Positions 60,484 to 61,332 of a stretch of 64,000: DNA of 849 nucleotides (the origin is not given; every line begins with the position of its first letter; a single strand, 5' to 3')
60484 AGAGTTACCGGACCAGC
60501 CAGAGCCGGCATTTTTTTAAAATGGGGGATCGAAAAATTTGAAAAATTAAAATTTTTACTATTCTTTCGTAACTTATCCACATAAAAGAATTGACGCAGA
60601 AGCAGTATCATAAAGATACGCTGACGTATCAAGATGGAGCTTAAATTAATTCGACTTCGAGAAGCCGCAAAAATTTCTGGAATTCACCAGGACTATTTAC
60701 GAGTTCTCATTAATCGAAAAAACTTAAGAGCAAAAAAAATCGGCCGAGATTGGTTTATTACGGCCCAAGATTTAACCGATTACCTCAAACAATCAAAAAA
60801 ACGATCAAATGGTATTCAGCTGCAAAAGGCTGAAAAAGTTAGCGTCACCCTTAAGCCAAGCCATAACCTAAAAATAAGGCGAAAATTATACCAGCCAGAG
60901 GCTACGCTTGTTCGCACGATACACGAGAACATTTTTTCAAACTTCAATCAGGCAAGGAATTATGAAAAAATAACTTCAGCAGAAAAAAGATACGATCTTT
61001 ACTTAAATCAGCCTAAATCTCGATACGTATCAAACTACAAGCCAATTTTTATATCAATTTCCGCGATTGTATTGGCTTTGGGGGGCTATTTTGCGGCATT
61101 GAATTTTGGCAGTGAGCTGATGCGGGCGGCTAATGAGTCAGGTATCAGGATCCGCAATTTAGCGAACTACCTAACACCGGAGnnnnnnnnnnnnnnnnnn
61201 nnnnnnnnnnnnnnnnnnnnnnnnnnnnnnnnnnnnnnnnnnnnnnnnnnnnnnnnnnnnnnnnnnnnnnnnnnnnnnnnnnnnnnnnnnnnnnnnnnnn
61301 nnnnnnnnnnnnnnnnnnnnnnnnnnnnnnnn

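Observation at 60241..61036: Over-represented palindromic motif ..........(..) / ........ around the start of the giant gene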

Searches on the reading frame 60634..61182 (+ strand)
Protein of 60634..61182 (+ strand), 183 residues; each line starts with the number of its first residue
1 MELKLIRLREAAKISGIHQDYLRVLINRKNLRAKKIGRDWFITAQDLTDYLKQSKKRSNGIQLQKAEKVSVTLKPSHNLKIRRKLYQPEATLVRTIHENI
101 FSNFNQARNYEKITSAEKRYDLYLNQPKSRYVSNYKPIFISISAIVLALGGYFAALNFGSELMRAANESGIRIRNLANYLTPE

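Call 23: find_homologous_proteins(query=window:60634-61182:+, max_evalue=0.001)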
Query seq(183 aa): 274 candidates shared short words with the query, none scored E <= 0.001.
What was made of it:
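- Tried and rejected: Word-indexed protein search with the giant N-terminus found nothing (call 23).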

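Call 30: find_related_loci(query=A3, collection=metagenome_contigs, flank=3000)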
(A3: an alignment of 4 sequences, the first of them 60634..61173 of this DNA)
Query A3 (180 aa) in metagenome_contigs; peptide patterns used: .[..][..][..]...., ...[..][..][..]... (x = any residue, [..] = any of these).
224 stretches matched a pattern; 12 encode a relative of the query (tblastn E <= 1e-3); 12 distinct loci.
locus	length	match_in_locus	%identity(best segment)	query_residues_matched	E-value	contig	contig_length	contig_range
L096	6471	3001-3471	34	1-156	6e-19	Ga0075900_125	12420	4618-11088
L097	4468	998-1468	34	1-156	6e-19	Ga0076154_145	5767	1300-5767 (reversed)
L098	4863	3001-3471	34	1-156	6e-19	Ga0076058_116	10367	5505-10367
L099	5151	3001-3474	35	1-156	1e-18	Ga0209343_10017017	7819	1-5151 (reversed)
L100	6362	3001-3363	35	1-118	2e-16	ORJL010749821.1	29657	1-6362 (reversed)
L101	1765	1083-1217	42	3-47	4e-7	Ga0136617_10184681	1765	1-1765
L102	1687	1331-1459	37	9-51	2e-6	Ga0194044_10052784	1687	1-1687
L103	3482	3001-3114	50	5-42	3e-6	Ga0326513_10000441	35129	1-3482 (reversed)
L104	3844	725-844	45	3-42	3e-6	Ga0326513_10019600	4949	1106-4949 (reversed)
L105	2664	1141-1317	29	5-63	1e-5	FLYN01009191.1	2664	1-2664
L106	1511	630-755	48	2-42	1e-5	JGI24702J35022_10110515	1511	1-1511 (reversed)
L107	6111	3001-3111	49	6-42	2e-5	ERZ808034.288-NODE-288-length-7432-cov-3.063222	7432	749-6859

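Call 71: search_protein_representatives(protein=window:60634-61173:+)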
Query: 180 residues. Proteins with E-value up to 0.001 (for the whole library): 522; up to 1e-10: 25; up to 1e-30: 1. The best 150 are listed.
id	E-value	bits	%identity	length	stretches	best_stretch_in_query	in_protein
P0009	3.5e-108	375.1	100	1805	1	1-180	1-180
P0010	2.1e-25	106.0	46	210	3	4-56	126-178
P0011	3.4e-18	82.6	43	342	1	1-138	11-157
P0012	5.4e-17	78.7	42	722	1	1-165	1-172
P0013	7.6e-16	74.9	50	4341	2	1-63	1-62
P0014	1.5e-14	70.8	40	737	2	6-79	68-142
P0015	7.8e-14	68.4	44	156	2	6-48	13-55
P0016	1.3e-13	67.7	47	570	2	7-65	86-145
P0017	2.2e-13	66.9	44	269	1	1-139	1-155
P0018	4.0e-13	66.1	33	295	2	4-72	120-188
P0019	7.6e-13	65.2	36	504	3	6-61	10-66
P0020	2.1e-12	63.8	42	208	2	4-55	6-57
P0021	2.3e-12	63.6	32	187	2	4-62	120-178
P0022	2.5e-12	63.5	37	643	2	3-72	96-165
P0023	2.6e-12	63.5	44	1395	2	2-56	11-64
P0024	3.2e-12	63.1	41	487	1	1-135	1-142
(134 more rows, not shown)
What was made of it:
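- The same N-terminal domain recurs on many very long proteins (call 71).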

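Call 73: find_encoding_contigs(protein=P0012, flank=4000, max_places=4)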
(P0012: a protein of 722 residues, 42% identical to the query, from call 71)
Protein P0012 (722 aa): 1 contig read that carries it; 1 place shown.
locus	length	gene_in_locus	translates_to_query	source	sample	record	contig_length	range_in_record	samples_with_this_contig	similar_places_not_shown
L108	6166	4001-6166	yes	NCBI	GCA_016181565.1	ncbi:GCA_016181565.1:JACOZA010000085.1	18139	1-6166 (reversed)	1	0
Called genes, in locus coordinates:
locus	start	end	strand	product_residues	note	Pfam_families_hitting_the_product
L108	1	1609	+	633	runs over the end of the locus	PF00012:HSP70, PF06723:MreB_Mbl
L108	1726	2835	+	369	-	PF00226:DnaJ, PF01556:DnaJ_C, PF17302:DUF5351 (faint), PF00684:DnaJ_CXXCXGXG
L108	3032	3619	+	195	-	PF20803:PaaX_M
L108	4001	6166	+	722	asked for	PF12728:HTH_17 (weak)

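Call 74: find_encoding_contigs(protein=P0011, flank=4000, max_places=3)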
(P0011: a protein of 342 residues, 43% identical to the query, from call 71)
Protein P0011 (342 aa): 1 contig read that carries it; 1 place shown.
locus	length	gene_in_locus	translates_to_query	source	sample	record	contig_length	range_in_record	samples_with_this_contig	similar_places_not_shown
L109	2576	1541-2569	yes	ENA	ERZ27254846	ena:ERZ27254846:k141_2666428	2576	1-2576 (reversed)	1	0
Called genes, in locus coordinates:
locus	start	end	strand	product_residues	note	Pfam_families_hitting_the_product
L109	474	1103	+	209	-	PF20803:PaaX_M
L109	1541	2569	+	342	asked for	-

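Call 75: find_encoding_contigs(protein=P0017, flank=4000, max_places=3)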
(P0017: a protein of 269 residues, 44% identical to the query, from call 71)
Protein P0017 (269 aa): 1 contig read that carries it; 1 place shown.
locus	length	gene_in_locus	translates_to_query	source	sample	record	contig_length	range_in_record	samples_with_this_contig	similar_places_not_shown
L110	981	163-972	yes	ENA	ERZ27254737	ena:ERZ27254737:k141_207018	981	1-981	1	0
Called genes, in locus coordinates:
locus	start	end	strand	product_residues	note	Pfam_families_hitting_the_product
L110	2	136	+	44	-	?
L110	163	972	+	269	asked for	-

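Call 76: find_encoding_contigs(protein=P0024, flank=4000, max_places=3)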
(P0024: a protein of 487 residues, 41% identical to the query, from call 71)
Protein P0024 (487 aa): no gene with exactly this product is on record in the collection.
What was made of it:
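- Tried and rejected: The P0024 look-up failed (call 76).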

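Call 81: find_encoding_contigs(protein=P0013, flank=3500, max_places=2)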
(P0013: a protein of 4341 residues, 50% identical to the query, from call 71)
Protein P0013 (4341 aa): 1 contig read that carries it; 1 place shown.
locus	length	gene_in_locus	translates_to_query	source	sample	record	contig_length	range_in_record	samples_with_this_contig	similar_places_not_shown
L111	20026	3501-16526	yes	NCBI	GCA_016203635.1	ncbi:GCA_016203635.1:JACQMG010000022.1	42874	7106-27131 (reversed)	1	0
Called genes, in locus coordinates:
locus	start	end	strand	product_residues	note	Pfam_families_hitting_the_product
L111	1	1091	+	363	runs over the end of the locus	PF00226:DnaJ, PF01556:DnaJ_C, PF00684:DnaJ_CXXCXGXG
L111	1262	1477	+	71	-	PF24113:DUF7387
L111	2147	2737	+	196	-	PF20803:PaaX_M, PF09827:CRISPR_Cas2 (weak)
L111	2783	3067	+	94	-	-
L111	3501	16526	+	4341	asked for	-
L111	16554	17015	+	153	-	PF05635:23S_rRNA_IVP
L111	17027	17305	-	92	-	PF01016:Ribosomal_L27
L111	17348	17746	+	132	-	-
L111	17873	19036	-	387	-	PF12705:PDDEXK_1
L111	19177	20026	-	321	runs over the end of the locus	PF02899:Phage_int_SAM_1, PF13495:Phage_int_SAM_4 (weak), PF00589:Phage_integrase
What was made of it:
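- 60634..64000 (+): Giant surface-protein gene, running off the window. N-terminal HTH_17/excisionase-type domain (codons 8-53, 60655-60792), a hydrophobic segment at about codons 136-158 (about 61039-61107), then Ser/Thr/Gly-rich repeats. The orthologue in L111 is 4341 aa and complete (call 81).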

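Call 82: find_encoding_contigs(protein=P0023, flank=3500, max_places=2)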
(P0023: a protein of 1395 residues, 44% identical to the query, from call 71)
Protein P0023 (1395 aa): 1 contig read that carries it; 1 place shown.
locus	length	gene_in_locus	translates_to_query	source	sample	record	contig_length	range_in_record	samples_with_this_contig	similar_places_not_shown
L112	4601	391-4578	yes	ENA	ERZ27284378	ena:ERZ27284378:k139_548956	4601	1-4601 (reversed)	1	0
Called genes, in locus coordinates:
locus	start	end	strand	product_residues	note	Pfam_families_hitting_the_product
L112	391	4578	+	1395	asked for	PF12728:HTH_17 (faint)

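Call 87: search_protein_families(library=ncbifam, proteins=[window:60634-61173:+], max_evalue=0.01)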
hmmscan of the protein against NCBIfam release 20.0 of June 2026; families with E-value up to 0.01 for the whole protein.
window:60634-61173:+ (180 aa): 2 families
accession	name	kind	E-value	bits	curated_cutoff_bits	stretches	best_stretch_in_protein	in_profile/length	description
TIGR01764.1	excise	domain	1e-06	29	28.8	1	6-53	2-49/49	excisionase family DNA-binding protein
NF040990.2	MamR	equivalog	0.0086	16.4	100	0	9-52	47-90/91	magnetosome protein MamR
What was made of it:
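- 60634..64000 (+): NCBIfam TIGR01764 (call 87).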
